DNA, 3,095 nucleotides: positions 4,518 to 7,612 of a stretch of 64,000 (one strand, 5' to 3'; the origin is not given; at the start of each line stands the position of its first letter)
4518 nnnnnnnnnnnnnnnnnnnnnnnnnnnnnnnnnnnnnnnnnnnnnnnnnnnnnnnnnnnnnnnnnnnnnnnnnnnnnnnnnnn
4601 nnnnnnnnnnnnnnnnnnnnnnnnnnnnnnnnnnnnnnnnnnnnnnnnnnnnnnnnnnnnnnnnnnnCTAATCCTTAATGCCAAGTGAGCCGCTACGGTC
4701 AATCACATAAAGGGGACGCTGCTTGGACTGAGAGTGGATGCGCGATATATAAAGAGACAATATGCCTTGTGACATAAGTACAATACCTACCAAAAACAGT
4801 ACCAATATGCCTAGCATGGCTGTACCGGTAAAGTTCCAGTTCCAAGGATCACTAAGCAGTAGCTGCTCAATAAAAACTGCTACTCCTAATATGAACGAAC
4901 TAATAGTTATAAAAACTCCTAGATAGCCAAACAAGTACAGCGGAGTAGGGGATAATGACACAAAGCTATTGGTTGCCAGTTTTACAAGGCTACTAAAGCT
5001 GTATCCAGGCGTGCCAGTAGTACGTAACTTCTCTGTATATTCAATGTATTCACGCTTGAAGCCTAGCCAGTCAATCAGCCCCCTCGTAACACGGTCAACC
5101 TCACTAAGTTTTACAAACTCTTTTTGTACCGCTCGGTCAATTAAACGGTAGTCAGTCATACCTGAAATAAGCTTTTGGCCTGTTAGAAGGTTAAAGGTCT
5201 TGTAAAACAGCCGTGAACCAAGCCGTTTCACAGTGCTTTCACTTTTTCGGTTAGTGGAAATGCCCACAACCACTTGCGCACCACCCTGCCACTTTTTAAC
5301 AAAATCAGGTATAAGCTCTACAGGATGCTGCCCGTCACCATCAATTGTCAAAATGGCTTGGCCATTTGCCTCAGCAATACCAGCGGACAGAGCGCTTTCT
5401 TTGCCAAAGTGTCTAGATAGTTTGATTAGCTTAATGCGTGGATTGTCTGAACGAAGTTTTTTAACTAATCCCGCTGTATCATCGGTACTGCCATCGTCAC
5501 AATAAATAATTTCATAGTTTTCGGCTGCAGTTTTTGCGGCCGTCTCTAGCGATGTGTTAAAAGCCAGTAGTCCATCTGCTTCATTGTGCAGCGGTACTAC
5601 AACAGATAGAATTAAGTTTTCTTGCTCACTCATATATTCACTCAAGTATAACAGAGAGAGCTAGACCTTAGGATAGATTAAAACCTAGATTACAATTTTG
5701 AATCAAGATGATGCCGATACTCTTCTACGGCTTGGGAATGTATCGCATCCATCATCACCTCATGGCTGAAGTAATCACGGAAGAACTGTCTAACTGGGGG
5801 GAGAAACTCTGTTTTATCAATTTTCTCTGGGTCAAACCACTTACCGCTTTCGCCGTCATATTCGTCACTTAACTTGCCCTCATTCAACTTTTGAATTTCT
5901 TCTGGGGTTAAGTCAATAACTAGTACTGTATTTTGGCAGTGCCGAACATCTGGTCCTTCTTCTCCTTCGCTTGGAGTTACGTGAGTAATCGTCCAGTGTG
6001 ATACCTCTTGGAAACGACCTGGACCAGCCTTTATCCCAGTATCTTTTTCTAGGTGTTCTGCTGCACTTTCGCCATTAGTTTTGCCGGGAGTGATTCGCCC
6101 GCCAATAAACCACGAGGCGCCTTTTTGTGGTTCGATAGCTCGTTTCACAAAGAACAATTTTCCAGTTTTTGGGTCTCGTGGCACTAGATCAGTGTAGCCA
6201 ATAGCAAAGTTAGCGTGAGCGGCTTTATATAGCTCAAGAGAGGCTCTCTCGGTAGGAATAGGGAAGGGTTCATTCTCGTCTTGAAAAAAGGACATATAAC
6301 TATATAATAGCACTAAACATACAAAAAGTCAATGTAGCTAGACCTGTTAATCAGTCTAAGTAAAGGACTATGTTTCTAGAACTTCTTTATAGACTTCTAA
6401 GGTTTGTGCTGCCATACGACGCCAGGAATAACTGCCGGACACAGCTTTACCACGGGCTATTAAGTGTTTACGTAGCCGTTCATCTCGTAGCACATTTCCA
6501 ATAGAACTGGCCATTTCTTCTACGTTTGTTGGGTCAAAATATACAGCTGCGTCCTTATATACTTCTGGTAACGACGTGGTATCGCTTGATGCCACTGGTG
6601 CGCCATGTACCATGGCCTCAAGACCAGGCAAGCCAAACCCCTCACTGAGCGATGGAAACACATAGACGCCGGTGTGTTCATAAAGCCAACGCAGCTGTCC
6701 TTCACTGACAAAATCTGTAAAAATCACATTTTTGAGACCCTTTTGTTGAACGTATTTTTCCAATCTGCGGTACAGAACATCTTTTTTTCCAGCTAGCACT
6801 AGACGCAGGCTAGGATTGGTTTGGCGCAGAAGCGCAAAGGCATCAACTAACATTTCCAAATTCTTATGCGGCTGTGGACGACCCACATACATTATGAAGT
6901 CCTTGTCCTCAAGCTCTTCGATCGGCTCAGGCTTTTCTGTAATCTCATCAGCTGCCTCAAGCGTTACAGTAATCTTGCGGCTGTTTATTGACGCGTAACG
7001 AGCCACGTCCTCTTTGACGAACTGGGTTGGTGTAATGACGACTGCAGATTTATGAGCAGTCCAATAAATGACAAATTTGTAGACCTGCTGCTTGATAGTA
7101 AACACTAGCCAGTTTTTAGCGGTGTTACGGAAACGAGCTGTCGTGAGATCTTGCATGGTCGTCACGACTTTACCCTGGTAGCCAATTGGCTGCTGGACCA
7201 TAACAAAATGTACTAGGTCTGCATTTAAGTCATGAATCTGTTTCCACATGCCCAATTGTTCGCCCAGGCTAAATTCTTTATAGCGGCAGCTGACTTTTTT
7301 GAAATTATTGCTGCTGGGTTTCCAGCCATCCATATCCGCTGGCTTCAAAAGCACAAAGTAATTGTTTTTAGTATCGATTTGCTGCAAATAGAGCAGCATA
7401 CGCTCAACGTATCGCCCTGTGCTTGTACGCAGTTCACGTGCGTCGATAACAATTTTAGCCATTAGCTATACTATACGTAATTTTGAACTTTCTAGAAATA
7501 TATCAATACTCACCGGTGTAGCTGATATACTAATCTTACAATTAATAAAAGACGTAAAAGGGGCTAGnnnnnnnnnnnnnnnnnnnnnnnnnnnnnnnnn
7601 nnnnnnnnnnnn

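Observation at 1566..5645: GtrB-like GT2 + GtrA + GT-C::PIG-L deacetylase fusion: a three-gene module that may add and then de-N-acetylate an amino sugar outside the membrane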

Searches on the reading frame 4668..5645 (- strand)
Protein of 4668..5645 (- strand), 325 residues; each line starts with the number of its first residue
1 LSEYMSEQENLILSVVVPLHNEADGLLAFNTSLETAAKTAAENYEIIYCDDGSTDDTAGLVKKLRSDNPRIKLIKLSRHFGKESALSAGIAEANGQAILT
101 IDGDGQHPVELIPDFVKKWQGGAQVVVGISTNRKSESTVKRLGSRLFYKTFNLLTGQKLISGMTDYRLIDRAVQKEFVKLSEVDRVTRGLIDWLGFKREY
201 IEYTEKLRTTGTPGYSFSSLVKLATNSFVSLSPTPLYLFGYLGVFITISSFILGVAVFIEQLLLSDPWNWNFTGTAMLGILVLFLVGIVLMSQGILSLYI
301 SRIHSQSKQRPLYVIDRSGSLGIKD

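Call 3: search_protein_families(library=pfam, proteins=[window:4668-5645:-], max_evalue=0.1)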
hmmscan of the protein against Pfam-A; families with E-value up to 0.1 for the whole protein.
window:4668-5645:- (325 aa): 3 families
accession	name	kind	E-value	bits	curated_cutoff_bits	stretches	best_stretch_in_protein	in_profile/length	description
PF00535.33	Glycos_transf_2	-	1.3e-29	103.8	23.3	1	14-173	1-163/168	Glycosyl transferase family 2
PF10111.15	Glyco_tranf_2_2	-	0.00016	21.7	27.3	1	14-105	1-92/276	Glycosyltransferase like family 2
PF13641.12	Glyco_tranf_2_3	-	0.066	13.6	27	1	13-104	3-96/230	Glycosyltransferase like family 2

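Call 4: search_protein_families(library=ncbifam, proteins=[window:4668-5645:-], max_evalue=0.1)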
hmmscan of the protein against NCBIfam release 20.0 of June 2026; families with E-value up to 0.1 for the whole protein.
window:4668-5645:- (325 aa): 24 families
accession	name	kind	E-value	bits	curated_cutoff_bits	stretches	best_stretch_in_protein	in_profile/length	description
NF047588.1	GlcsyltransPgfSStrep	equivalog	1.5e-62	211.6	500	1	13-318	3-305/308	glycosyltransferase PgfS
NF007986.1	PRK10714.1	equivalog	8.9e-41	139.9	529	1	13-317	8-310/316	undecaprenyl-phosphate 4-deoxy-4-formamido-L-arabinose transferase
TIGR03937.1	PgaC_IcaA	equivalog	3.4e-16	59.2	422.3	1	5-105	39-136/407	poly-beta-1,6-N-acetyl-D-glucosamine synthase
NF007482.0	PRK10073.1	equivalog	3.4e-11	42.7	423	1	9-105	4-96/334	glycosyltransferase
NF041875.1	EPS_EpsD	equivalog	4.3e-11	42.8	370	1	13-128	1-114/325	exopolysaccharide biosynthesis glycosyltransferase EpsD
NF041391.1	DPhHxTase_Halo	equivalog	3.7e-10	39.1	375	1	29-175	10-151/213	dolichyl-phosphate hexose transferase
TIGR03111.1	glyc2_xrt_Gpos1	hypoth_equivalog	6.2e-10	38.4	363.95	1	13-126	51-163/439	TIGR03111 family XrtG-associated glycosyltransferase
TIGR04182.1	glyco_TIGR04182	equivalog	3.4e-09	36.5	325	1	15-176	4-158/293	S-layer glycoprotein N-glycosyltransferase AglJ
TIGR04283.1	glyco_like_mftF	equivalog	4.5e-09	36.2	182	1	13-118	1-96/221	TIGR04283 family arsenosugar biosynthesis glycosyltransferase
TIGR03965.1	mycofact_glyco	equivalog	1.1e-08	34.5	280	1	11-104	74-164/467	mycofactocin biosynthesis glycosyltransferase MftF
NF045692.1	OglycostaseCruG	equivalog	3.5e-08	32.8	600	1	13-120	43-153/386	2'-O-glycosyltransferase CruG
NF047683.1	TeichurnBiosyTuaG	equivalog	4.7e-08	33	400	1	8-107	4-99/252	teichuronic acid biosynthesis protein TuaG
NF050050.1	ProtGlycPglI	equivalog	1.8e-07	30.8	500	1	13-143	4-132/306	GalNAc(5)-diNAcBac-PP-undecaprenol beta-1,3-glucosyltransferase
NF053739.1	GlytfEpsEBac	equivalog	1.8e-07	30.4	450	1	14-105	4-93/265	glycosyltransferase EpsE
NF058614.1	PPMAGASynPpgS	equivalog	3.3e-07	30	370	1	15-175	4-159/226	polyprenyl-phospho-N-acetylgalactosaminyl synthase PpgS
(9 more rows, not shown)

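Call 68: search_solved_structures(query=window:4668-5645:-, max_evalue=0.00001)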
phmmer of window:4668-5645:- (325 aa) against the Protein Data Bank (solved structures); distinct sequences matched with E-value up to 0.00001: 9.
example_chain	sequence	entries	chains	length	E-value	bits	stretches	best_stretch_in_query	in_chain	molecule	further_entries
5ekp_C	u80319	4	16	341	4.1e-52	180.3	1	4-316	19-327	Uncharacterized glycosyltransferase sll0501 | Glycosyltransferase sll0501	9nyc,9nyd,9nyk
9nye_A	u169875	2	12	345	4.3e-52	180.2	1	4-316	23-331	Glycosyltransferase sll0501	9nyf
5eke_A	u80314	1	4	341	5.6e-52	179.9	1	4-316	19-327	Uncharacterized glycosyltransferase sll0501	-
9hwj_A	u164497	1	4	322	4.1e-35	124.5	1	13-316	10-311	Undecaprenyl-phosphate 4-deoxy-4-formamido-L-arabinose transferase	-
9bhc_C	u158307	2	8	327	3.7e-33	118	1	13-316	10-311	Undecaprenyl-phosphate 4-deoxy-4-formamido-L-arabinose transferase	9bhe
8vxh_A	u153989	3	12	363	5.2e-33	117.5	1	13-316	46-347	Undecaprenyl-phosphate 4-deoxy-4-formamido-L-arabinose transferase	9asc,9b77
5mlz_A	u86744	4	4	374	9.9e-14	54.2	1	10-129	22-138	Dolichol monophosphate mannose synthase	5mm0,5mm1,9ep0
2z87_A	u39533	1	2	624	1.4e-08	37.3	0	13-107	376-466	Chondroitin synthase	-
2z86_A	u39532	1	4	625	1.4e-08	37.3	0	13-107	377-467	Chondroitin synthase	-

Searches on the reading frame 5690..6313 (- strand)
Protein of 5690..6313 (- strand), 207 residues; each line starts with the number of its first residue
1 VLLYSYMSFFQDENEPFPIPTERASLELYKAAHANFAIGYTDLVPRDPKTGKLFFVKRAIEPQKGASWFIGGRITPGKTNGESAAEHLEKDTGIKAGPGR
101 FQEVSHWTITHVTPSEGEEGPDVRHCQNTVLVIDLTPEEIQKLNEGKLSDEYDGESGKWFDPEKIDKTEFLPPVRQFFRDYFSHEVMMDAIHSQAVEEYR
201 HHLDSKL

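Call 3: search_protein_families(library=pfam, proteins=[window:5690-6313:-], max_evalue=0.1)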
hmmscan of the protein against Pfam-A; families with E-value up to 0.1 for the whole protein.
window:5690-6313:- (207 aa): 1 family
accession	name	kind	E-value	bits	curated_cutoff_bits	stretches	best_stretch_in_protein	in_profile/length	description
PF00293.34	NUDIX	-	3.4e-05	24.3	21.1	1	44-180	9-133/134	NUDIX domain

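Call 4: search_protein_families(library=ncbifam, proteins=[window:5690-6313:-], max_evalue=0.1)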
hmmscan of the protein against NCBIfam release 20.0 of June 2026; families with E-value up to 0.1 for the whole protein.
window:5690-6313:- (207 aa): 0 families

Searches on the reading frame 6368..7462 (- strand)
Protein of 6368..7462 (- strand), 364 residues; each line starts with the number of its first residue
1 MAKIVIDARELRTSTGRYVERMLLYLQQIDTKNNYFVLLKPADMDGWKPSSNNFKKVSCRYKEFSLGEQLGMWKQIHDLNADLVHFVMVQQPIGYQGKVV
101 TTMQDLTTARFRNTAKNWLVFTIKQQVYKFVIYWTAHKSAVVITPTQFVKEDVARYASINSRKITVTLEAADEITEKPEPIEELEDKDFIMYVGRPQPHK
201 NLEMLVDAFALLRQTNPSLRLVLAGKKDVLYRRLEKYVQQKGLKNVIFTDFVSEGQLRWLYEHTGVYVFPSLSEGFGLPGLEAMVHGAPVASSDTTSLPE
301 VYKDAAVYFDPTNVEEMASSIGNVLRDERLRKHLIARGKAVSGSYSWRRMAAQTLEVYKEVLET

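Call 3: search_protein_families(library=pfam, proteins=[window:6368-7462:-], max_evalue=0.1)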
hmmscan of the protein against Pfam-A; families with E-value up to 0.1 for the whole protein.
window:6368-7462:- (364 aa): 5 families
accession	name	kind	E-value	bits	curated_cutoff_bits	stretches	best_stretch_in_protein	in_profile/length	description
PF00534.26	Glycos_transf_1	-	2e-34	119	26.4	1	175-339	3-170/172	Glycosyl transferases group 1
PF13692.12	Glyco_trans_1_4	-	9.3e-27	94.5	27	1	190-327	4-142/142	Glycosyl transferases group 1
PF20706.3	GT4-conflict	-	4.7e-11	42.7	26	1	176-305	187-323/385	Family 4 Glycosyltransferase in conflict systems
PF13524.12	Glyco_trans_1_2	-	1.9e-07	31.6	25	1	215-355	11-143/144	Glycosyl transferase-like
PF13439.12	Glyco_transf_4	-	4.2e-05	24.1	28.5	1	64-166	56-161/170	Glycosyltransferase Family 4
